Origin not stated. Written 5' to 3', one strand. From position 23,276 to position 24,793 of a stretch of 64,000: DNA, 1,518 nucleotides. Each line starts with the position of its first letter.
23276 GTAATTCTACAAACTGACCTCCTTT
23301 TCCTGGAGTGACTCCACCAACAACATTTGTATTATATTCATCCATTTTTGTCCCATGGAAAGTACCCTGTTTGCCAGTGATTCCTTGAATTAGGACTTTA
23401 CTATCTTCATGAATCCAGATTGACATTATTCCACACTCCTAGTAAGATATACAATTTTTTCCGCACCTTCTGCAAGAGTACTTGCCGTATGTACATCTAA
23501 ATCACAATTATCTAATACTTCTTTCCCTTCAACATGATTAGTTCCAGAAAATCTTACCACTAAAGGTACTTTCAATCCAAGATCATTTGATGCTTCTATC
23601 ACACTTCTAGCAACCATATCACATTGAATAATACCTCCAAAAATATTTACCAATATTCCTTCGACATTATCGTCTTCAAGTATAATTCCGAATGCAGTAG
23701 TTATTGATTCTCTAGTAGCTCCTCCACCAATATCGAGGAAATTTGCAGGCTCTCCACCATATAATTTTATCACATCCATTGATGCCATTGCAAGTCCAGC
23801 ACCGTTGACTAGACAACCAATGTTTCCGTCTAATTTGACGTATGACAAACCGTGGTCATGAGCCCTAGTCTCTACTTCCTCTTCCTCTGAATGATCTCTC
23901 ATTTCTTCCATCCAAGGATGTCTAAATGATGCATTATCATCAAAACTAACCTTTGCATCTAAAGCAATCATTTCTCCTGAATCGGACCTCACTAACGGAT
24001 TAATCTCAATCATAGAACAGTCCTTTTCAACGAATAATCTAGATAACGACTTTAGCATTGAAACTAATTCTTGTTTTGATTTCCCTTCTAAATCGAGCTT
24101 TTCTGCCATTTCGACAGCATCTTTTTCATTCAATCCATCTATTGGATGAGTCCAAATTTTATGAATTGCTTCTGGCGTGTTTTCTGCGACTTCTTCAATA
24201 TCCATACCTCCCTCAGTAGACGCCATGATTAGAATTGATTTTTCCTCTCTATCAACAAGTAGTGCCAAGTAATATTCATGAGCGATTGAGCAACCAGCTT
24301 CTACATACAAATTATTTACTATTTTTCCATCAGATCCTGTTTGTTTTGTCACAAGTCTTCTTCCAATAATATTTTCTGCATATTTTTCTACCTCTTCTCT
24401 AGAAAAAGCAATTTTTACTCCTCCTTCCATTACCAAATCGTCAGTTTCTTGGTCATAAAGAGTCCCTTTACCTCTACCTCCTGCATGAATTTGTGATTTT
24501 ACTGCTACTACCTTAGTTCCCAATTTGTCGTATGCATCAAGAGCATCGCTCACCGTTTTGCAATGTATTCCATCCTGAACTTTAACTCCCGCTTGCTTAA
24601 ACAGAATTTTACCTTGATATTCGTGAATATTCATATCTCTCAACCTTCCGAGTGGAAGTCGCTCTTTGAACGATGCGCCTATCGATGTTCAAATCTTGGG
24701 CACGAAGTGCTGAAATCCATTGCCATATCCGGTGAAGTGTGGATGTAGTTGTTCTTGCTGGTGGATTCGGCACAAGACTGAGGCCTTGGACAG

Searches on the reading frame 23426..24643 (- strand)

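Call 3: search_protein_families(library=pfam, proteins=[window:23426-24643:-], max_evalue=0.01)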
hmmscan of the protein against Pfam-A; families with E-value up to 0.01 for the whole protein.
window:23426-24643:- (405 aa): 4 families
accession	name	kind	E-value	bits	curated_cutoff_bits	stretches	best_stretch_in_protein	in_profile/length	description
PF08442.15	ATP-grasp_2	-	4.6e-71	239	29.5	1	5-218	1-201/202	ATP-grasp domain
PF00549.24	Ligase_CoA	-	3.6e-27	95.5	24.5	1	278-397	1-127/128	CoA-ligase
PF24948.1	Citrate_synth_N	-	5.1e-15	55.9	83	1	75-241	70-227/232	ATP-citrate synthase ATP-grasp domain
PF13549.11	ATP-grasp_5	-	1.2e-05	25.2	27.6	1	6-232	10-219/221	ATP-grasp domain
